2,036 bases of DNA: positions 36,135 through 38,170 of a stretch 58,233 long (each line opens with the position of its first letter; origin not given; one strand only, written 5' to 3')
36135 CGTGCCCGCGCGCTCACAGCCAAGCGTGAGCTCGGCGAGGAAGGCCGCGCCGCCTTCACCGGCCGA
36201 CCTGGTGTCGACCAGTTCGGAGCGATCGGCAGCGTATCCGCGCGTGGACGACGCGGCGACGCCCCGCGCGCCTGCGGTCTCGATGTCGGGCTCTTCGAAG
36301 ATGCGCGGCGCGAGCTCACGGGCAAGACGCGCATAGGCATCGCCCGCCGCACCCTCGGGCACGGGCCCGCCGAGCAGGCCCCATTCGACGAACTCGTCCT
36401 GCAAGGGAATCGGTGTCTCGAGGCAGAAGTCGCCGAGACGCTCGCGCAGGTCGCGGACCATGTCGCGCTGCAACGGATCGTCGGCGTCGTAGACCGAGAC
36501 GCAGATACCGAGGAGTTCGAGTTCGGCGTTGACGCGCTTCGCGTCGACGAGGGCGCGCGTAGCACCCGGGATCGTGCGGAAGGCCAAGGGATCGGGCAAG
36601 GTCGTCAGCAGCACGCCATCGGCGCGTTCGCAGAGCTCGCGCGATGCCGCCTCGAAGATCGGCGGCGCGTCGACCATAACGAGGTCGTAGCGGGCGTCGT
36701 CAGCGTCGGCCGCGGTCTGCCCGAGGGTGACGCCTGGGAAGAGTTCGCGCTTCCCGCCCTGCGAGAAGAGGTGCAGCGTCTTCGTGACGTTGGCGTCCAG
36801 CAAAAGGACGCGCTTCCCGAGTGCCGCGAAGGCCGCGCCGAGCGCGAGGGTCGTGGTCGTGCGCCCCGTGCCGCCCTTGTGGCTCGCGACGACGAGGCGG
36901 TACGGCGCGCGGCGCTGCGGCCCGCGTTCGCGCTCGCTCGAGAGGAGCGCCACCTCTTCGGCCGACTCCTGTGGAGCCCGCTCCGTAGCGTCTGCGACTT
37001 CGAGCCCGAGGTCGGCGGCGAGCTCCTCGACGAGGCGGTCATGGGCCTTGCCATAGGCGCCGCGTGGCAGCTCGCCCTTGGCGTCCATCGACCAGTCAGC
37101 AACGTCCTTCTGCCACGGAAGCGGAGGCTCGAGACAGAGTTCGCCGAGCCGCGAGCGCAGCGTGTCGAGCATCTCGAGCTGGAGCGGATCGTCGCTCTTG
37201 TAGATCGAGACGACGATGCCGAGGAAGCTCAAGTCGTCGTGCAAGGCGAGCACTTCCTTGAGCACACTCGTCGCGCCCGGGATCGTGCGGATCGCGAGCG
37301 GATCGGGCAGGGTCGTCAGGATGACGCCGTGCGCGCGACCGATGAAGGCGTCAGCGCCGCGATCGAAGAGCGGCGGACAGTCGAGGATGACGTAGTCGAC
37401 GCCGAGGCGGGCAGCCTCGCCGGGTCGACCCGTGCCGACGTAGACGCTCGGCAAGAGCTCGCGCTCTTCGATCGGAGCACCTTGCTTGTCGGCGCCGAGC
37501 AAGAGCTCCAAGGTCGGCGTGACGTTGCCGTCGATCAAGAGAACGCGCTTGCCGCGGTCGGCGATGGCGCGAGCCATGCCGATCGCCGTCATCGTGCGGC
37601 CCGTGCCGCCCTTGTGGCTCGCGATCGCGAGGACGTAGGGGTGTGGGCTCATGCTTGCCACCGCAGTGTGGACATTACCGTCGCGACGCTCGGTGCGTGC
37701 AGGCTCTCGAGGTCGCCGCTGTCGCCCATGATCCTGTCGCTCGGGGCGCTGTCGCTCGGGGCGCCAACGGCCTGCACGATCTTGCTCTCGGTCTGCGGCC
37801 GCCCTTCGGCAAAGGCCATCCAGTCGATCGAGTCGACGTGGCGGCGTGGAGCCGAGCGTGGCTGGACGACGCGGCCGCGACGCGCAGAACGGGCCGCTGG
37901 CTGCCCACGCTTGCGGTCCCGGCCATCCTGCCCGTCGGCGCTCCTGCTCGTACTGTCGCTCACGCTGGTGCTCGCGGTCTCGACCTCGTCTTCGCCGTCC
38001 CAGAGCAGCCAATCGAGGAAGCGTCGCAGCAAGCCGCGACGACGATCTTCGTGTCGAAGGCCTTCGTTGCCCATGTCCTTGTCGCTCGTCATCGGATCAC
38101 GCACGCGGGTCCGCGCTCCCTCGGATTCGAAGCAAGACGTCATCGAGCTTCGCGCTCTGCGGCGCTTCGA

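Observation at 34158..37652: Single polypeptide with three tandem ParA/MinD domains in which both the P-loop Lys and the catalytic Asp are systematically replaced, plus a fourth domain with no P-loop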

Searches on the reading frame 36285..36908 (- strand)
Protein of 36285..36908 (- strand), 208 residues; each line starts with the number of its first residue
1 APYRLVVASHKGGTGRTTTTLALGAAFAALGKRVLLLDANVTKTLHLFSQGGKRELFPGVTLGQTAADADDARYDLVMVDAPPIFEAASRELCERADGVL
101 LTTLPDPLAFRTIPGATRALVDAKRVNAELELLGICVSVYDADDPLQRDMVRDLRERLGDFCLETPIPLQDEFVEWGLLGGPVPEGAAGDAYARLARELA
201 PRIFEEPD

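Call 20: search_solved_structures(query=window:36285-36908:-, max_evalue=0.001, show_alignments=2)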
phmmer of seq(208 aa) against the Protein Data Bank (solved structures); distinct sequences matched with E-value up to 0.001: 18.
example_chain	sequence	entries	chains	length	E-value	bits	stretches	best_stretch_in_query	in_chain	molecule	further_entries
1wcv_1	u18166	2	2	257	4.2e-18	69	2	70-205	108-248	SEGREGATION PROTEIN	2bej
2bek_A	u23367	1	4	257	6.2e-18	68.5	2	70-205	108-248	SEGREGATION PROTEIN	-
5if9_A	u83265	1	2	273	5.9e-14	55.5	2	71-189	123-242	Cobyrinic Acid a,c-diamide synthase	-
4pfs_A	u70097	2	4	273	5.9e-14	55.5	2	71-189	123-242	Cobyrinic Acid a,c-diamide synthase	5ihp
8ray_B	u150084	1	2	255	3.5e-08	36.7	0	72-200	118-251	ParA family protein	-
4v03_A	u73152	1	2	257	5e-08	36.1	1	5-41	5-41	SITE-DETERMINING PROTEIN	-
4v02_A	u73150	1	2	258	1.3e-07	34.8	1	5-41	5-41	SITE-DETERMINING PROTEIN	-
3cwq_A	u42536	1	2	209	2.7e-05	27.2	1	5-113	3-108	ParA family chromosome partitioning protein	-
5u1g_D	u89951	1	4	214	3.2e-05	27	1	9-191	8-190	ParA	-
1hyq_A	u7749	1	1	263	3.3e-05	26.9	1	5-47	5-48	CELL DIVISION INHIBITOR (MIND-1)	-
4dzz_A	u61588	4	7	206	4e-05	26.7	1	9-189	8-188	Plasmid partitioning protein ParF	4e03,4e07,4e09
1ion_A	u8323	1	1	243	4.7e-05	26.4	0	7-43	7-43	PROBABLE CELL DIVISION INHIBITOR MIND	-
1g3q_A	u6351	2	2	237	0.00023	24.2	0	7-44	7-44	CELL DIVISION INHIBITOR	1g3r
4jlv_A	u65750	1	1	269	0.00028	23.9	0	4-65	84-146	C-terminal fragment of Membrane protein CapA1, Putative uncharacterized protein capB1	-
5k5z_A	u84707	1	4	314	0.00044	23.3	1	6-45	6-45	ParA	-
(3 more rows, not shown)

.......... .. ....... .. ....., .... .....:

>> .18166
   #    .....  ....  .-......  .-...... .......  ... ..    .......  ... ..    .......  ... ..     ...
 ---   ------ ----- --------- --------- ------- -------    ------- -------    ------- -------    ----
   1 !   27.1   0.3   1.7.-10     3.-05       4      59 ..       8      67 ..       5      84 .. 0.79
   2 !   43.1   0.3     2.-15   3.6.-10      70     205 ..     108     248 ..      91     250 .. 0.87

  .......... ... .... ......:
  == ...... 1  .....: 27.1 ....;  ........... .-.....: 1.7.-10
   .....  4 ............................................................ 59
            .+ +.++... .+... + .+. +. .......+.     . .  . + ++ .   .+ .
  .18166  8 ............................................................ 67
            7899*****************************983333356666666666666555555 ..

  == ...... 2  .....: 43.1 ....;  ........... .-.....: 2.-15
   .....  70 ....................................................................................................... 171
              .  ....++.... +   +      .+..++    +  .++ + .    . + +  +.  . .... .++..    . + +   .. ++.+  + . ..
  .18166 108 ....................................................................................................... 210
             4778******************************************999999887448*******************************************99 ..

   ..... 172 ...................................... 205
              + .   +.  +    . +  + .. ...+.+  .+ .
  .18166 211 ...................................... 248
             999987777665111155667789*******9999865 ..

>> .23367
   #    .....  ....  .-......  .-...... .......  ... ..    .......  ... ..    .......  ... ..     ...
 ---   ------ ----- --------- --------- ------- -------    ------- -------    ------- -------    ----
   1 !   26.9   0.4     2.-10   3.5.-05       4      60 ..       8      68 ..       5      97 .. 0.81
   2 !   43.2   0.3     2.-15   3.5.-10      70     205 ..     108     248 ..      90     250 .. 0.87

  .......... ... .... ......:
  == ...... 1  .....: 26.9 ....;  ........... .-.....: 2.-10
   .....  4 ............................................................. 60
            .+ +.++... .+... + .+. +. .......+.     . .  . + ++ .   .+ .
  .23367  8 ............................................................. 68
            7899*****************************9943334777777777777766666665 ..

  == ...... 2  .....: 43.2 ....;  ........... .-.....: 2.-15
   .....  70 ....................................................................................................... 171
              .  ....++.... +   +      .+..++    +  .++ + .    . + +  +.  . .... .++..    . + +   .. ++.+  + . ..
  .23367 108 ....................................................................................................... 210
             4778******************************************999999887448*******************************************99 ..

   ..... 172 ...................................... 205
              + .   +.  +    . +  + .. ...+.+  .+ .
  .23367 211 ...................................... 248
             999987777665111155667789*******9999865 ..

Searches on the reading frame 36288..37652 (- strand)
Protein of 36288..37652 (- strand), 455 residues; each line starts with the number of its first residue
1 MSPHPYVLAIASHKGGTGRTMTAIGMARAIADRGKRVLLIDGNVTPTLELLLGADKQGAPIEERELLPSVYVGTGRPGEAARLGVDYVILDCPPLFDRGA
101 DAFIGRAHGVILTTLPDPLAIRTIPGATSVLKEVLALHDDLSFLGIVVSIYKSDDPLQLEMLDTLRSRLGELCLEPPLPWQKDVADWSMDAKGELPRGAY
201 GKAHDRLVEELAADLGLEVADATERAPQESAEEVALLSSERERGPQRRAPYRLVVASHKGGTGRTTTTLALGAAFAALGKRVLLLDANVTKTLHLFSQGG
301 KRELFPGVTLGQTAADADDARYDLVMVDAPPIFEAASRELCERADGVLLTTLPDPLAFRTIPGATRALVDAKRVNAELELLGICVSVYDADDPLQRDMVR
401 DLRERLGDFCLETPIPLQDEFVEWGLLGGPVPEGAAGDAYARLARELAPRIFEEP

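Call 76: predict_structure(alignment_id=A6)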
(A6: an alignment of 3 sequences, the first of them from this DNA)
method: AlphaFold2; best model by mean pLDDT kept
length: 455 residues; sequences in the alignment: 3
mean_pLDDT: 66.2   pTM: 0.47
mean pLDDT of the five models: 66.2, 65.9, 64.9, 61.3, 56.9
residues with pLDDT >= 90: 12; 70-90: 198; 50-70: 159; < 50: 86
segments of 3 or more residues with pLDDT < 50: 176-205, 214-247, 416-422, 426-428
pLDDT, mean of each block of 10 residues (from residue 1): 66 67 72 80 64 70 83 81 85 71 75 66 64 68 63 62 69 52 42 39 46 40 29 29 41 77 73 86 77 62 81 79 88 73 85 62 68 79 71 72 74 54 50 66 82 60
secondary structure, 60 per line:
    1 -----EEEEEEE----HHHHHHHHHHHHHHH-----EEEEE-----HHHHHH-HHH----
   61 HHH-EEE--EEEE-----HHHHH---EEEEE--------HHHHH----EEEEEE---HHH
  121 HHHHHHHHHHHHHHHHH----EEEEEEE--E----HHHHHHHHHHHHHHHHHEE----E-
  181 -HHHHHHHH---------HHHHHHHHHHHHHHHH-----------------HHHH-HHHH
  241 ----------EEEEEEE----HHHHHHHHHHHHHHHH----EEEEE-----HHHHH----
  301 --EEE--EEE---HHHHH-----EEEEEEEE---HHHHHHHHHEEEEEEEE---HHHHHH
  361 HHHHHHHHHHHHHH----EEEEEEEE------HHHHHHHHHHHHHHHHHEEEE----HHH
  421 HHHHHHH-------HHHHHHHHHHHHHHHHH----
elements in order: E6-12 H17-31 E37-41 H47-52 E65-67 E70-73 H79-83 E87-91 H100-104 E109-114 H118-137 E142-148 H156-172 H182-189 H199-214 H232-235 H237-240 E251-257 H262-277 E282-286 H292-296 E303-305 E308-310 H314-318 E324-331 H335-343 E344-351 H355-374 E379-386 H393-409 E410-413 H418-427 H435-451

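Call 79: fold_search(model_id=the predicted structure, library=pdb)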
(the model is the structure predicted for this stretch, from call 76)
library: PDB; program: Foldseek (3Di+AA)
matches with E <= 10: 1839; with E <= 0.001: 221
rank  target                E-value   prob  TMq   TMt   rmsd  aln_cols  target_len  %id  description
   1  2bek_A                2.5e-11  1.00  0.38  0.69   5.0       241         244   29  Structure of the bacterial chromosome segregation protein Soj (released 2005-01-12)
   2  1wcv                  2.7e-11  1.00  0.39  0.70   4.9       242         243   28  Structure of the bacterial chromosome segregation protein Soj (released 2005-01-12)
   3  2bek_B                3.1e-11  1.00  0.39  0.70   5.0       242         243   27  Structure of the bacterial chromosome segregation protein Soj (released 2005-01-12)
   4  2bej                  3.2e-10  1.00  0.39  0.70   5.1       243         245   29  Structure of the bacterial chromosome segregation protein Soj (released 2005-01-12)
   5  8ray_A                9.0e-10  1.00  0.37  0.64   6.3       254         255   20  ParA in complex with ATP (released 2025-03-26)
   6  8ray_B                2.7e-09  1.00  0.36  0.63   6.1       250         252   20  ParA in complex with ATP (released 2025-03-26)
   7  4pfs_B                4.4e-09  1.00  0.34  0.60   6.1       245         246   23  Crystal Structure of Cobyrinic Acid a,c-diamide synthase from Mycobacterium smegmatis (released 2014-05-21)
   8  1ii9_A                6.4e-09  1.00  0.33  0.28  18.4       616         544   14  CRYSTAL STRUCTURE OF THE ESCHERICHIA COLI ARSENITE-TRANSLOCATING ATPASE IN COMPLEX WITH AMP-PNP (released 2001-09-12)
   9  9a6n_A                6.7e-09  1.00  0.38  0.66   5.3       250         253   20  Integrative model of SOJ-NRDR by crosslinking MS and deep learning (released 2024-09-18)
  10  1f48                  8.8e-09  1.00  0.32  0.28  18.0       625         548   14  CRYSTAL STRUCTURE OF THE ESCHERICHIA COLI ARSENITE-TRANSLOCATING ATPASE (released 2000-09-13)
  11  5ihp_B                3.6e-08  1.00  0.34  0.60   6.2       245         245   21  Crystal Structure of Cobyrinic Acid a,c-diamide synthase from Mycobacterium smegmatis with bound ADP and Magnesium (released 2016-03-30)
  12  1ihu                  3.6e-08  1.00  0.32  0.27  19.0       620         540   14  CRYSTAL STRUCTURE OF THE ESCHERICHIA COLI ARSENITE-TRANSLOCATING ATPASE IN COMPLEX WITH MG-ADP-ALF3 (released 2001-09-12)
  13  4pfs_A                3.8e-08  1.00  0.34  0.60   6.0       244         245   21  Crystal Structure of Cobyrinic Acid a,c-diamide synthase from Mycobacterium smegmatis (released 2014-05-21)
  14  6iub_A                5.6e-08  1.00  0.36  0.60   7.1       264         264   17  Structure of Helicobacter pylori Soj protein (released 2019-02-13)
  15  5if9_B                6.6e-08  1.00  0.33  0.59   6.4       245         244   22  Crystal Structure of Cobyrinic Acid a,c-diamide synthase from Mycobacterium smegmatis with bound ATP analog and Magnes (released 2016-03-09)
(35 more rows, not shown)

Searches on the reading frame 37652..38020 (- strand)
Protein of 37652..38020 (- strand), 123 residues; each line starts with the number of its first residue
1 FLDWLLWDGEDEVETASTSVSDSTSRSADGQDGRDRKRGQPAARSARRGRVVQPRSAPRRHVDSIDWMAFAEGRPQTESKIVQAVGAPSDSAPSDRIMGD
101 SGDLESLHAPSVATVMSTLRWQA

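Call 40: search_protein_families(library=pfam, proteins=[window:37652-38020:-], max_evalue=1)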
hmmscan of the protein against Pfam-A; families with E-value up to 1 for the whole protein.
window:37652-38020:- (123 aa): 0 families

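Call 80: search_protein_families(library=padloc, proteins=[window:37652-38020:-], max_evalue=0.001)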
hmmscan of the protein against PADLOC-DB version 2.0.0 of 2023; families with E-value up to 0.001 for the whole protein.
window:37652-38020:- (123 aa): 0 families
